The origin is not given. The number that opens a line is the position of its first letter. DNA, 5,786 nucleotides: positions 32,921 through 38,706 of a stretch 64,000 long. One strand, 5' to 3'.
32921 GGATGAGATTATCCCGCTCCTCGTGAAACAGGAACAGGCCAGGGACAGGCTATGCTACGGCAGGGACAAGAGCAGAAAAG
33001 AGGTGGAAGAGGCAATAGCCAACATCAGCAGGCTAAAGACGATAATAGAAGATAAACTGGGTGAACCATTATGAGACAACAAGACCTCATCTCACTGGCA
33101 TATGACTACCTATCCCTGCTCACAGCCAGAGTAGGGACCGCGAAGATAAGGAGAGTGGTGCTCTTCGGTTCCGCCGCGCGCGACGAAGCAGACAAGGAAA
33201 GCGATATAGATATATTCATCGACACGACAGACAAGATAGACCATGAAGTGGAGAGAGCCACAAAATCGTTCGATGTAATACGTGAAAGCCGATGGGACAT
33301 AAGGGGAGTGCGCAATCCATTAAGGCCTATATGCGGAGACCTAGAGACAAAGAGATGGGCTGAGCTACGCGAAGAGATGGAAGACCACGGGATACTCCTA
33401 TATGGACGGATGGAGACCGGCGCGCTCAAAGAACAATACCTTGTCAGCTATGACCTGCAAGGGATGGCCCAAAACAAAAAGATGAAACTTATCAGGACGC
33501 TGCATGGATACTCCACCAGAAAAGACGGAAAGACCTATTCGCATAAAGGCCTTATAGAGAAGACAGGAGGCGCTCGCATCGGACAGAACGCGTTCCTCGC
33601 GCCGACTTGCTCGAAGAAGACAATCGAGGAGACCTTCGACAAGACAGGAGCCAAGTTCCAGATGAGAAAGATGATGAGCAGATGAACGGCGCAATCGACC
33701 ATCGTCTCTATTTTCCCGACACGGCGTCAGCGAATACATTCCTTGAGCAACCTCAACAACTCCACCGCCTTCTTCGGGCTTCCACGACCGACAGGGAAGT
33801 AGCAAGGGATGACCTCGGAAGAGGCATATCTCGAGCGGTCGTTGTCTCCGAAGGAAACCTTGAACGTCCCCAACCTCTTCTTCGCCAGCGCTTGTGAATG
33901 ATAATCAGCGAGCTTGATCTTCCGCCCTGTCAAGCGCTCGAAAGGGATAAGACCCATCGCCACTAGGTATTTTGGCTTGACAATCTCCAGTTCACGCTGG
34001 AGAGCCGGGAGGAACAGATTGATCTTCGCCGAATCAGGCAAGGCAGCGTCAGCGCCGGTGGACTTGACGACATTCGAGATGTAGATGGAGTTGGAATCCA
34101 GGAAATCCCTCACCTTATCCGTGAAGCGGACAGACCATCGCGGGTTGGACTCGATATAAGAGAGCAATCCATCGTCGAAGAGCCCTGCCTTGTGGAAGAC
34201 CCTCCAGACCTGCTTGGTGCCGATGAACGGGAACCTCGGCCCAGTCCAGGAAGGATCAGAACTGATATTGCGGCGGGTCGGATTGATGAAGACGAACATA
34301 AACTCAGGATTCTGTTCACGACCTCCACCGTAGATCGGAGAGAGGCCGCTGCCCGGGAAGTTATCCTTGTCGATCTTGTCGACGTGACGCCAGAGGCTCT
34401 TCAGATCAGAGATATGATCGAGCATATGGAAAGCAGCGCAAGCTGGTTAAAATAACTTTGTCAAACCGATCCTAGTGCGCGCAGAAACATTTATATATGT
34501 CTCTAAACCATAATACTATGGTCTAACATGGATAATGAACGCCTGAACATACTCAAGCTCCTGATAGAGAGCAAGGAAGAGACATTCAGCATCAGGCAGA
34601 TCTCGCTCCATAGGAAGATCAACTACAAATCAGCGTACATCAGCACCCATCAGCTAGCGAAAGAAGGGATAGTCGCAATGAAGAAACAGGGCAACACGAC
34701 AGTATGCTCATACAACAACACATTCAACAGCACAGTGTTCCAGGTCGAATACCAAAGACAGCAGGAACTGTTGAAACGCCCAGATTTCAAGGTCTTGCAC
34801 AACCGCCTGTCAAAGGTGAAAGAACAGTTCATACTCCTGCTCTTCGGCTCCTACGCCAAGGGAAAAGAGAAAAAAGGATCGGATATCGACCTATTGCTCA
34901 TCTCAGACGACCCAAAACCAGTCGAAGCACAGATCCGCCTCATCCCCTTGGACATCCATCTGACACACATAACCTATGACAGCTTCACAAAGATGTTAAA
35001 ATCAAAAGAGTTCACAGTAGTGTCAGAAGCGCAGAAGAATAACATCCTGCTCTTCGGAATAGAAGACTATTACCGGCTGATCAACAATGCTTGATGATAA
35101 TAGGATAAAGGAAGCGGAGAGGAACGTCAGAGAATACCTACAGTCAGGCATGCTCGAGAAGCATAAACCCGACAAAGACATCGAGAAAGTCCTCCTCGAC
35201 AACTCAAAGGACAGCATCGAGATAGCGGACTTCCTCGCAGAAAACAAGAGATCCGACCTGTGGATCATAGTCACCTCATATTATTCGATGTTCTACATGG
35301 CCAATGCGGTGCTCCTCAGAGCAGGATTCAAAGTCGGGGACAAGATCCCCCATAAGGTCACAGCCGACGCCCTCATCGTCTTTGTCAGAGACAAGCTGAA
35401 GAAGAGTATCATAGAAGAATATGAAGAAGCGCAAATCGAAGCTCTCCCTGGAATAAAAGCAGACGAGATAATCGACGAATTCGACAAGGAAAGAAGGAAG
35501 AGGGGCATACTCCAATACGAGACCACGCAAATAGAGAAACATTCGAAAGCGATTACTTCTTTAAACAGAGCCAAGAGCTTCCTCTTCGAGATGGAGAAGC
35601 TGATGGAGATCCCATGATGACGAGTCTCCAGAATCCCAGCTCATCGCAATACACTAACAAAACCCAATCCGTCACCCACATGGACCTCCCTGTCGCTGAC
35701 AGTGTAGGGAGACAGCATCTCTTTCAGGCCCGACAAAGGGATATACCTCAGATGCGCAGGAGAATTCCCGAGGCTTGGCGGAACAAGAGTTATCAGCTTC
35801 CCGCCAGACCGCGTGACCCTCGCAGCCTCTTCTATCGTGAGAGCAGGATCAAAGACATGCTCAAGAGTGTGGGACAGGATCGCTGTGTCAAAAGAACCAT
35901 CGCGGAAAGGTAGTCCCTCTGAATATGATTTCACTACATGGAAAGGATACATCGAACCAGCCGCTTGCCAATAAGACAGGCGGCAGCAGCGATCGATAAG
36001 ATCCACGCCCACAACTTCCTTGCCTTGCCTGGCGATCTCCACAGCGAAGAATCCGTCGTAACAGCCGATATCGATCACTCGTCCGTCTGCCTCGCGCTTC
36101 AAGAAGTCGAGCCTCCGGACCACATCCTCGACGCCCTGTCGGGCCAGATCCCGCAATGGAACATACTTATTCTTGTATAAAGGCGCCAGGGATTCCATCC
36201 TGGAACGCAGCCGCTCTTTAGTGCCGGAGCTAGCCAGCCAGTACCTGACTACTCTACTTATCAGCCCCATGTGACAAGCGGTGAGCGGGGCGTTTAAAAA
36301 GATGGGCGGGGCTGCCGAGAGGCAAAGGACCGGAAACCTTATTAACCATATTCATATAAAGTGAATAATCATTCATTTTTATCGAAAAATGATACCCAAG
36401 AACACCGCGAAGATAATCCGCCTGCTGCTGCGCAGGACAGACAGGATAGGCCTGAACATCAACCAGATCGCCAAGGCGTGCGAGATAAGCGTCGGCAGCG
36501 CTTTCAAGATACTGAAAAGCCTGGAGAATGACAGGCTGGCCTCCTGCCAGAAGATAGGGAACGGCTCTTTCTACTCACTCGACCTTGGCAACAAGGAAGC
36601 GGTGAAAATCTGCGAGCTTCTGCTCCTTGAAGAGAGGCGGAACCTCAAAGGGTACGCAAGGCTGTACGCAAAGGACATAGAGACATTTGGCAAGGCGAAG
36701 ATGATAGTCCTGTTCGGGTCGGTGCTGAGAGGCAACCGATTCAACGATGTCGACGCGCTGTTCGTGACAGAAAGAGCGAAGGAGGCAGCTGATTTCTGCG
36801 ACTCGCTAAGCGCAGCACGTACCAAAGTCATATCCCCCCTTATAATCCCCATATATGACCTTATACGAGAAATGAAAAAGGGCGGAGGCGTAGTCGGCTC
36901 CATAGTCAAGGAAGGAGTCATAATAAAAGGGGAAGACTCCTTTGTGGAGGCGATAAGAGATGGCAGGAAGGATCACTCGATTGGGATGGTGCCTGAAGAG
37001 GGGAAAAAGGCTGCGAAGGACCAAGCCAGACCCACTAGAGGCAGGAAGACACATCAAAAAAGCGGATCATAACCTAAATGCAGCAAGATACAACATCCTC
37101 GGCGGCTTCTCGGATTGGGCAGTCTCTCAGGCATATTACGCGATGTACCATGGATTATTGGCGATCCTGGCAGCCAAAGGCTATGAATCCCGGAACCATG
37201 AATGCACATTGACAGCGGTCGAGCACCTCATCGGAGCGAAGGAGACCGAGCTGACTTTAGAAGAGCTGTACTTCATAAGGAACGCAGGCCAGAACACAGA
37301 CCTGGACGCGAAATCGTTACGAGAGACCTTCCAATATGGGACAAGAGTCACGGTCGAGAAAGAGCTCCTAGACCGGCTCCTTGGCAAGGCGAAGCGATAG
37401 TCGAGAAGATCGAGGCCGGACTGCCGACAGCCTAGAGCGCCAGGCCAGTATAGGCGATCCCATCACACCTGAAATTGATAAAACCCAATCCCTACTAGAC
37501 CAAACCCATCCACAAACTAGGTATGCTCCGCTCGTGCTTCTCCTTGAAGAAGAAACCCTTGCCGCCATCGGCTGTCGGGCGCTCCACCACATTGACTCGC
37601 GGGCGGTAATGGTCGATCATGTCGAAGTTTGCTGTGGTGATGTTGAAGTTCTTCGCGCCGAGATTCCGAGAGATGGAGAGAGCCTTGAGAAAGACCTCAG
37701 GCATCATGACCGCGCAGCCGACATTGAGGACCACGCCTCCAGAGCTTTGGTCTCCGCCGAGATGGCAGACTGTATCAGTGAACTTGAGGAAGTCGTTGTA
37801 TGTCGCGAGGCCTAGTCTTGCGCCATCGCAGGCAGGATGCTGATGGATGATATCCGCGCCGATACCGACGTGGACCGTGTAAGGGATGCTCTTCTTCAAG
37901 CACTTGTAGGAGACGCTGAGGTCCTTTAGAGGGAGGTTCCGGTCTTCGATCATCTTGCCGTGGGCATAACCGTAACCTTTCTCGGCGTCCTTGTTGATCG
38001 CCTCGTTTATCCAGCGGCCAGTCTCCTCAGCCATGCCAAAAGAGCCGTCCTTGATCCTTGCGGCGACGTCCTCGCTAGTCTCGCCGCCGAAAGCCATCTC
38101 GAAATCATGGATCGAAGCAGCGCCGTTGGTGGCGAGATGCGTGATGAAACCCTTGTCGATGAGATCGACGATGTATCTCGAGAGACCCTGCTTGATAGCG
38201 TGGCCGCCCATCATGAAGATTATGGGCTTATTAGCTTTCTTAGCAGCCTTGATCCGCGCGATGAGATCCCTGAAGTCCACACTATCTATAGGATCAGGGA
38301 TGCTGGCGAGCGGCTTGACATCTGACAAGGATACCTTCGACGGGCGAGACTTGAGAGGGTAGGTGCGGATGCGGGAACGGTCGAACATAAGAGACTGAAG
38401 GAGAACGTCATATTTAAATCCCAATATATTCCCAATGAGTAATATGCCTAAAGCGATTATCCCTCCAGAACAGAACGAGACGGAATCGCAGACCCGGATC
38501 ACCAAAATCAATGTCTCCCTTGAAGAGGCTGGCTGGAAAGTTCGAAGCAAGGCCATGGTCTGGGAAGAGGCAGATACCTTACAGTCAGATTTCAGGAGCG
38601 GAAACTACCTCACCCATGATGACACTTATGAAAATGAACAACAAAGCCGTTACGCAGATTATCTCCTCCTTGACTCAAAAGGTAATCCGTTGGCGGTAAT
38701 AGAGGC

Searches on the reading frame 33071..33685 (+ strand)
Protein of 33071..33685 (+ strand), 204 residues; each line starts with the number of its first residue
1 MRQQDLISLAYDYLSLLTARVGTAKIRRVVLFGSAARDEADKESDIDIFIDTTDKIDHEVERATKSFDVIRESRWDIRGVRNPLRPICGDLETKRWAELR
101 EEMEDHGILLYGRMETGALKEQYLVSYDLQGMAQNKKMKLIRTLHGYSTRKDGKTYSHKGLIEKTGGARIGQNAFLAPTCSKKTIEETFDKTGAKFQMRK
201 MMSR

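Call 79: search_protein_families(library=pfam, proteins=[window:33071-33685:+], max_evalue=0.001)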
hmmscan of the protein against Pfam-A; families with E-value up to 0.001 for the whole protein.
window:33071-33685:+ (204 aa): 2 families
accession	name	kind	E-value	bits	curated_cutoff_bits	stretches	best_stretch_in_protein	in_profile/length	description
PF01909.29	NTP_transf_2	-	1.2e-08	35.7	21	1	26-91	14-71/93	Nucleotidyltransferase domain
PF18765.7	Polbeta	-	1.6e-08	35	26.9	1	24-61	11-43/93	Polymerase beta, Nucleotidyltransferase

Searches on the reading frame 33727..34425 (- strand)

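Call 79: search_protein_families(library=pfam, proteins=[window:33727-34425:-], max_evalue=0.001)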
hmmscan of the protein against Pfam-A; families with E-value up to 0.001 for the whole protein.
window:33727-34425:- (232 aa): 1 family
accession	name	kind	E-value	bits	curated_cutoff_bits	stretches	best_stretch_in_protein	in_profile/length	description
PF03167.25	UDG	-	2.7e-08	34.4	24.3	1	39-211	7-118/141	Uracil DNA glycosylase superfamily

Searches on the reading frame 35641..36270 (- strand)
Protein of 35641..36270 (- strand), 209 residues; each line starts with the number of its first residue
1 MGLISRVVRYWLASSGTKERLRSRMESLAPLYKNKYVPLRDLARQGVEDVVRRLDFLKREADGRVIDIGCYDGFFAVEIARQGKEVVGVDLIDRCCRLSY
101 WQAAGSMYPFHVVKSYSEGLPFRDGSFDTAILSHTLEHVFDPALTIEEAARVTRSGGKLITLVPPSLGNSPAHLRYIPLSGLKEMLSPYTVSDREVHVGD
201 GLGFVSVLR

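Call 79: search_protein_families(library=pfam, proteins=[window:35641-36270:-], max_evalue=0.001)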
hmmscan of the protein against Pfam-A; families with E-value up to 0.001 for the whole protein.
window:35641-36270:- (209 aa): 8 families
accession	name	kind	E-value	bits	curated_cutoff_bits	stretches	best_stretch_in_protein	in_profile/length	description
PF08241.18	Methyltransf_11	-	1.3e-17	64.6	21.2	1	66-160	1-94/95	Methyltransferase domain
PF13489.12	Methyltransf_23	-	1e-14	55.1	27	1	53-164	12-119/164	Methyltransferase domain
PF13649.12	Methyltransf_25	-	6e-13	49.7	27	1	65-157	1-97/97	Methyltransferase domain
PF13847.12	Methyltransf_31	-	6e-11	42.6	27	1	62-164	4-112/145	Methyltransferase domain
PF08242.18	Methyltransf_12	-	4.2e-08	34.2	30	1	66-159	1-98/98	Methyltransferase domain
PF01209.24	Ubie_methyltran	-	9.4e-07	28.8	20.1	1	63-162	49-152/233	ubiE/COQ5 methyltransferase family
PF05148.21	Methyltransf_8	-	0.00052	20.4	27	0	41-159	54-154/219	Hypothetical methyltransferase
PF07021.18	MetW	-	0.0006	19.9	21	0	62-154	14-103/193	Methionine biosynthesis protein MetW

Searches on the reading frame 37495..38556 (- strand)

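Call 79: search_protein_families(library=pfam, proteins=[window:37495-38556:-], max_evalue=0.001)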
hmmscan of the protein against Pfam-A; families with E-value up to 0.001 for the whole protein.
window:37495-38556:- (353 aa): 1 family
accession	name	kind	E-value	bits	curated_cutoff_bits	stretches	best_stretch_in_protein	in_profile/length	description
PF21570.3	ArgZ-like_C_2nd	-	0.00038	20.6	27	1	99-158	4-63/213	Arginine dihydrolase ArgZ-like, C-terminal, Rossmann fold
